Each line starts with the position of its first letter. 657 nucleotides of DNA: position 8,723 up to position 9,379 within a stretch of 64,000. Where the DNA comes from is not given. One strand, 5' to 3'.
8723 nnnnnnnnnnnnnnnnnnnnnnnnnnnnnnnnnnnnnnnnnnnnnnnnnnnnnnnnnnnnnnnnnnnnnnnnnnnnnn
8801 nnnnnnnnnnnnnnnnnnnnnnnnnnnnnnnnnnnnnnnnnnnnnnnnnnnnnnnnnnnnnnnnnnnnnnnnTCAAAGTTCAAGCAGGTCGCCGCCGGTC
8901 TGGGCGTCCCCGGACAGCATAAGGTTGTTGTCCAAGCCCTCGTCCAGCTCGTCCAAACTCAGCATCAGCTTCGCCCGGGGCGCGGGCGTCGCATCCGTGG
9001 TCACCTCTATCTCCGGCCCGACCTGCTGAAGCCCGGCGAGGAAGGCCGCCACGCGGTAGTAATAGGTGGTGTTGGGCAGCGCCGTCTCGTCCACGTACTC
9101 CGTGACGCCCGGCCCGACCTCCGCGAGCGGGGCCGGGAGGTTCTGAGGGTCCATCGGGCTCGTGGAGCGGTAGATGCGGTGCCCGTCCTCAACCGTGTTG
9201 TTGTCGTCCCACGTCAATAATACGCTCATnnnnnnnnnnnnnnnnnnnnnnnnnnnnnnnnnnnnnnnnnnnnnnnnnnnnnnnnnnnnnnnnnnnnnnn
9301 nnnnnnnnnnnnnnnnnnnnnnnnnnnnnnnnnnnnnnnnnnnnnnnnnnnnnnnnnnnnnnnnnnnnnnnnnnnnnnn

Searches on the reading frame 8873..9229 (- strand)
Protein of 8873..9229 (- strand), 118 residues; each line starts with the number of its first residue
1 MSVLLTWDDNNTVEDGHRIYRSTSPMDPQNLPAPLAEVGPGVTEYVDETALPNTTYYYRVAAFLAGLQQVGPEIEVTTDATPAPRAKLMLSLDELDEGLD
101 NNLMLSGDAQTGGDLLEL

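Call 7: search_protein_families(library=pfam, proteins=[window:8873-9229:-], max_evalue=0.01)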
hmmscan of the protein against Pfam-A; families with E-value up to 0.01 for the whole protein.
window:8873-9229:- (118 aa): 0 families

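Call 13: search_protein_families(library=phrogs, proteins=[window:8873-9229:-], max_evalue=0.001)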
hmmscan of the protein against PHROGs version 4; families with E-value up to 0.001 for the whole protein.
window:8873-9229:- (118 aa): 5 families
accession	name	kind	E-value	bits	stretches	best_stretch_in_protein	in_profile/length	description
phrog_10304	-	head and packaging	1.2e-17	65.1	1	17-82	3-68/213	virion structural protein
phrog_1062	-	unknown function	1.2e-10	41.6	1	1-90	147-237/736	-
phrog_34810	-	unknown function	4e-07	30.2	1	8-72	7-71/653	-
phrog_18315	-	unknown function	5.4e-07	28.9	1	2-78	121-197/918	-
phrog_29769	-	unknown function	0.00013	21.8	1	3-61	204-262/684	-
